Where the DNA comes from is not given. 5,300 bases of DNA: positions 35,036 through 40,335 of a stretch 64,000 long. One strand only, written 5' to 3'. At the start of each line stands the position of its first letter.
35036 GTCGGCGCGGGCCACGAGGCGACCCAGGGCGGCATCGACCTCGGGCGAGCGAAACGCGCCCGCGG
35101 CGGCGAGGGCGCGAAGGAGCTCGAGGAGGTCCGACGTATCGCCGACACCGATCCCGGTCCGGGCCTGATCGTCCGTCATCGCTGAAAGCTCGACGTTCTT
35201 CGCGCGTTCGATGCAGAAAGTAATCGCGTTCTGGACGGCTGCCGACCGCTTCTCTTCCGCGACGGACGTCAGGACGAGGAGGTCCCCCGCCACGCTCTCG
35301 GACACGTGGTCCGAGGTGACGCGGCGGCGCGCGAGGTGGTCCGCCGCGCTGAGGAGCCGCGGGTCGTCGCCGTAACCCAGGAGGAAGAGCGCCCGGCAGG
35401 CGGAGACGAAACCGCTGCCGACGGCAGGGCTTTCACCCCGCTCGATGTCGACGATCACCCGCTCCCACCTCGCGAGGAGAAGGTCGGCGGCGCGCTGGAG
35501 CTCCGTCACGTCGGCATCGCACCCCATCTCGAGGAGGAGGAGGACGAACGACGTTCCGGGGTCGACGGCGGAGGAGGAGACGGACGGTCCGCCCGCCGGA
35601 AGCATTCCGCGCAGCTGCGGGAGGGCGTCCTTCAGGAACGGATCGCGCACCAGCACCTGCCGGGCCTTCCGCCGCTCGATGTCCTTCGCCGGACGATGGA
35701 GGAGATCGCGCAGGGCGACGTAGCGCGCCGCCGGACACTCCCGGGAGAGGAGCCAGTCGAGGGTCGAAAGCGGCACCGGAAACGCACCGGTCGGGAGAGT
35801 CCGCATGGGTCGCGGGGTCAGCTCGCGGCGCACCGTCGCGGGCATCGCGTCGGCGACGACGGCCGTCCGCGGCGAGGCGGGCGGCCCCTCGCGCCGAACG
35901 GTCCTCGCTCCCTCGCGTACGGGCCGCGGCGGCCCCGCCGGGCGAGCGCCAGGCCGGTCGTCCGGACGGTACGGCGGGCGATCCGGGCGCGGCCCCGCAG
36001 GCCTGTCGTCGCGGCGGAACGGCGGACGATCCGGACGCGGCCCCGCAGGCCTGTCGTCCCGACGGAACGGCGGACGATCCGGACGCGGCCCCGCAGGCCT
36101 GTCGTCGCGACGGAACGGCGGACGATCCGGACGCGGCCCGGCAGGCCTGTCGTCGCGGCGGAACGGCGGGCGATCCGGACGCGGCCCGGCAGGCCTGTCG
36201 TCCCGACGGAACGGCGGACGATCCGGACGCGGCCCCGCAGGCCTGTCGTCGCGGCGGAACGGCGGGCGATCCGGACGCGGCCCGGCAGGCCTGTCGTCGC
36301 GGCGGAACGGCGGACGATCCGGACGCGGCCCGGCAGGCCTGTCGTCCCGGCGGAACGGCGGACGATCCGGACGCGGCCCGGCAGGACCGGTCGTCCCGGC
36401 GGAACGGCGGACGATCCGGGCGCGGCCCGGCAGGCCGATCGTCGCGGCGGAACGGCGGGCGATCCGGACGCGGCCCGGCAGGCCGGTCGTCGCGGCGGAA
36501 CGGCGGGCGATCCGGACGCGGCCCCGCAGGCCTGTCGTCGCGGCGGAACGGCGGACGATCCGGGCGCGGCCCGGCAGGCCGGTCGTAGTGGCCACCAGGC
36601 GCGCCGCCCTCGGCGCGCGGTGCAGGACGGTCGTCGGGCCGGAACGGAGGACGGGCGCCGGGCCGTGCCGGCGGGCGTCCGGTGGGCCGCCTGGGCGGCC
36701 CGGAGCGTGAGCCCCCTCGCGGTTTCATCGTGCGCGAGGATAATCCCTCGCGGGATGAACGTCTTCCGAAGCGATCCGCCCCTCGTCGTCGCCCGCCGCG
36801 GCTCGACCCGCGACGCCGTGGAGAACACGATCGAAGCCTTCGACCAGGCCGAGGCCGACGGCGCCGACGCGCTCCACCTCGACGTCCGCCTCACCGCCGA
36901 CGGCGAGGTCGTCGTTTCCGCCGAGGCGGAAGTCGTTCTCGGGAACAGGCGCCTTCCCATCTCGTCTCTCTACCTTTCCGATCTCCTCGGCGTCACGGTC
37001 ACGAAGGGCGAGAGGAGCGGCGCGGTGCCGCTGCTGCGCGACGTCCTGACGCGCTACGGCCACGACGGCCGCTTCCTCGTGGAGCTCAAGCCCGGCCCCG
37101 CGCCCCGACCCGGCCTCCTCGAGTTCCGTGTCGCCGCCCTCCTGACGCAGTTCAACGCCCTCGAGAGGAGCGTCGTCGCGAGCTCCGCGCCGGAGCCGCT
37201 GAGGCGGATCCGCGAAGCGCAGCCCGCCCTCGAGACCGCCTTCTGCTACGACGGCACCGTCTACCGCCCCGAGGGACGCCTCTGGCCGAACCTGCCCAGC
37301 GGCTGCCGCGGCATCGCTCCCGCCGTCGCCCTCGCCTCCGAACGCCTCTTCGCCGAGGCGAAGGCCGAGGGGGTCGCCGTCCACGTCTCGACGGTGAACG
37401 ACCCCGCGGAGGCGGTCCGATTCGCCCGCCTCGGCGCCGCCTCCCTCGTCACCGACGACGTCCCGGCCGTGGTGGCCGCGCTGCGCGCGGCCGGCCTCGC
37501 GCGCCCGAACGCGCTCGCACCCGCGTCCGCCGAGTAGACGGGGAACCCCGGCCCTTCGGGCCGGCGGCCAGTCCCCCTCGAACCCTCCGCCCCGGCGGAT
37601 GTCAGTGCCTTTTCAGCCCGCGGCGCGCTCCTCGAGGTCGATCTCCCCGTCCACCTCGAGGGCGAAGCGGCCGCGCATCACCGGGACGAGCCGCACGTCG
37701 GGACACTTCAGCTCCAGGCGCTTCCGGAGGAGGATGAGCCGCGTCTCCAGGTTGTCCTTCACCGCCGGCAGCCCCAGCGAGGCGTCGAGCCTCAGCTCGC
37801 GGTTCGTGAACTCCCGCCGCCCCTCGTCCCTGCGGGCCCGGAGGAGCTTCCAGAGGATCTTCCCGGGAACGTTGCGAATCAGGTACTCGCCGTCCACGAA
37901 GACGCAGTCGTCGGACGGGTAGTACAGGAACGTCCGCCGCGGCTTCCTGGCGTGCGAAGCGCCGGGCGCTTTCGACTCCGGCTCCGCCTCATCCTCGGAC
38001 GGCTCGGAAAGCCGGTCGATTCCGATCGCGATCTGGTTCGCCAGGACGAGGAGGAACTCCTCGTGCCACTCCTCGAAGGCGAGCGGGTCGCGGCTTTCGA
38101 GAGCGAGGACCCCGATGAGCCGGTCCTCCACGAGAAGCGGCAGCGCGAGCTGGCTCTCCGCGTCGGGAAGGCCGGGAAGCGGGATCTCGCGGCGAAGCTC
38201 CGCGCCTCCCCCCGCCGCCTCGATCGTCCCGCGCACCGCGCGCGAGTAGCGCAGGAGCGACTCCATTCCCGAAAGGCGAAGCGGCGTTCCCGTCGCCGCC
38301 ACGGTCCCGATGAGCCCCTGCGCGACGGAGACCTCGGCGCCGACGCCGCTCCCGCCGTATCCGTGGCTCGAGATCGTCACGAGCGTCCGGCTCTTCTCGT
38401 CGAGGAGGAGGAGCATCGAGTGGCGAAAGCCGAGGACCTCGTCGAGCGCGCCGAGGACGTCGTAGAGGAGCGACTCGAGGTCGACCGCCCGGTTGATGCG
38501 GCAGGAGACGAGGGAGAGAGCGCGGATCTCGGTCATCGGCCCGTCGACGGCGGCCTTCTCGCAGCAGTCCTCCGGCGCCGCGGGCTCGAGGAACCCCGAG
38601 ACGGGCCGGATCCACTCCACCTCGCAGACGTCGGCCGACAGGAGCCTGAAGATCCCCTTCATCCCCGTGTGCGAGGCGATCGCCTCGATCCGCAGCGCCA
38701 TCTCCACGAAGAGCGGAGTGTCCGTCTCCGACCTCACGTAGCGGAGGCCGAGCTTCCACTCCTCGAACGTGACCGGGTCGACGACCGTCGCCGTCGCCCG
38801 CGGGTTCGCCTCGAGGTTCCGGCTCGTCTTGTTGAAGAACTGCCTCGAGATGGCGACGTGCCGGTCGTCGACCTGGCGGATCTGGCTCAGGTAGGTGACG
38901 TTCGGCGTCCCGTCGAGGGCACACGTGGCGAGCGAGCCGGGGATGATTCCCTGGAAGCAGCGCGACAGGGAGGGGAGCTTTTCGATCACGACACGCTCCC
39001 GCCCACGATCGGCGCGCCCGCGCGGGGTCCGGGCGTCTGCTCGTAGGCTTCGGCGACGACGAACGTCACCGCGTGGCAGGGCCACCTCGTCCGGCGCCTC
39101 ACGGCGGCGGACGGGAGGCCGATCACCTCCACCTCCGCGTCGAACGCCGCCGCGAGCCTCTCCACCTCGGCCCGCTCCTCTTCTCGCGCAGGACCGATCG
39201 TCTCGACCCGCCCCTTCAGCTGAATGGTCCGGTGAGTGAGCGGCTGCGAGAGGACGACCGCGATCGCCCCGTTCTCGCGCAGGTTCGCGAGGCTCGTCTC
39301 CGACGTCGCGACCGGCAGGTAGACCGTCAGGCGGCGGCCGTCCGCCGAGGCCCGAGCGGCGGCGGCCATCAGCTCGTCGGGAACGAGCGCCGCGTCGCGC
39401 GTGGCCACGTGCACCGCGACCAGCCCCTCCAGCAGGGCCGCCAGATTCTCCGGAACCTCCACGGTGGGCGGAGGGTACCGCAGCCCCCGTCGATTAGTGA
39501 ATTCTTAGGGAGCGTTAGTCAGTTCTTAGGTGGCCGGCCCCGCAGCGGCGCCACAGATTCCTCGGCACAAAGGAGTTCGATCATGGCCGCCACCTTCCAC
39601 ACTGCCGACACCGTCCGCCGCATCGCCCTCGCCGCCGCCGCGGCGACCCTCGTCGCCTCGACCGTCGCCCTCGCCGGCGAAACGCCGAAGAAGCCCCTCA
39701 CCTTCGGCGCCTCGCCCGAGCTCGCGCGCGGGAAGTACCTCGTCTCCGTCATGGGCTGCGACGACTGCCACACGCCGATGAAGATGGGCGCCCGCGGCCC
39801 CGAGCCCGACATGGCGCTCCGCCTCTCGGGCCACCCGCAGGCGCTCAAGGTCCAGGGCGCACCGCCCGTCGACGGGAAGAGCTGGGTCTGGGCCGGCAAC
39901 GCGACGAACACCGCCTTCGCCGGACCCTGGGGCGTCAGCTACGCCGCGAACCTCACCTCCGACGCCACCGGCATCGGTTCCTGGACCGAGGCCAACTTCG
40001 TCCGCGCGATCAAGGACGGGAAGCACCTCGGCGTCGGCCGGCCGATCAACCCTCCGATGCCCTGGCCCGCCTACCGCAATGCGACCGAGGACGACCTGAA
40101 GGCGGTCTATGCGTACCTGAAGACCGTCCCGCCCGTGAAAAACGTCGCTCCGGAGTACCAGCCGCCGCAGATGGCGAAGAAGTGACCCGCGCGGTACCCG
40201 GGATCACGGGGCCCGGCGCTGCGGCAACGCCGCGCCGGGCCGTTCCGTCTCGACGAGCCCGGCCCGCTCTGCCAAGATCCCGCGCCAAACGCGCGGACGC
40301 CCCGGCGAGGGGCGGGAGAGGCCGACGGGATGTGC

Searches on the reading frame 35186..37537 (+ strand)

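Call 41: search_protein_families(library=pfam, proteins=[window:35186-37537:+], max_evalue=0.001)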
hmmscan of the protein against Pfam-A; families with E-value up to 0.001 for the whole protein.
window:35186-37537:+ (783 aa): 1 family
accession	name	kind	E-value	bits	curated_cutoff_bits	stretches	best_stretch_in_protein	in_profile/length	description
PF03009.23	GDPD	-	2.4e-24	87.2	23.6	1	538-759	2-242/244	Glycerophosphoryl diester phosphodiesterase family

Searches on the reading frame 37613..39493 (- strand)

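Call 41: search_protein_families(library=pfam, proteins=[window:37613-39493:-], max_evalue=0.001)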
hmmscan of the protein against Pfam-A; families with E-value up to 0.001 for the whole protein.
window:37613-39493:- (626 aa): 4 families
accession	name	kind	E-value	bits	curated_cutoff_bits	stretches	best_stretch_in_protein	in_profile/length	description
PF01590.32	GAF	-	3.5e-14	53.9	22.4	1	338-492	1-133/133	GAF domain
PF13185.12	GAF_2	-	2.6e-13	50.8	28.6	1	337-493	2-136/136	GAF domain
PF13492.12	GAF_3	-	3.4e-12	47.4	27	1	339-494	2-129/129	GAF domain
PF01243.27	PNPOx_N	-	2.4e-08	34.8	28.1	1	184-249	13-66/120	Pyridoxamine 5'-phosphate oxidase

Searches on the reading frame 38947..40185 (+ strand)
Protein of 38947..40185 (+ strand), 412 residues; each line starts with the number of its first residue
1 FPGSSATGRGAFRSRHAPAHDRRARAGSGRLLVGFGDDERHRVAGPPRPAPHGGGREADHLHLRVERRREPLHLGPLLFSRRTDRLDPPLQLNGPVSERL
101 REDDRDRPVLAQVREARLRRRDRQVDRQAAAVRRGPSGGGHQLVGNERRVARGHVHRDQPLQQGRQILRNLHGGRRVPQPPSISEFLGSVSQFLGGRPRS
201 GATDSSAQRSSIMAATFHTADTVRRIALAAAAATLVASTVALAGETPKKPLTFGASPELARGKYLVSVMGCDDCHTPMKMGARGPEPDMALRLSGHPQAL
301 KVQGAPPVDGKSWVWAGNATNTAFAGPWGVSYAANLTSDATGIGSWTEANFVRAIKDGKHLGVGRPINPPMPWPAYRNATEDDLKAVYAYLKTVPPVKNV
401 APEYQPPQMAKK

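Call 41: search_protein_families(library=pfam, proteins=[window:38947-40185:+], max_evalue=0.001)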
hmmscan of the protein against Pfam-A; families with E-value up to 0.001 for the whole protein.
window:38947-40185:+ (412 aa): 1 family
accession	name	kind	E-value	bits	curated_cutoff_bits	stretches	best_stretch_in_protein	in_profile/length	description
PF00034.26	Cytochrom_C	-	6.3e-06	27.9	21.3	1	260-394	2-89/90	Cytochrome c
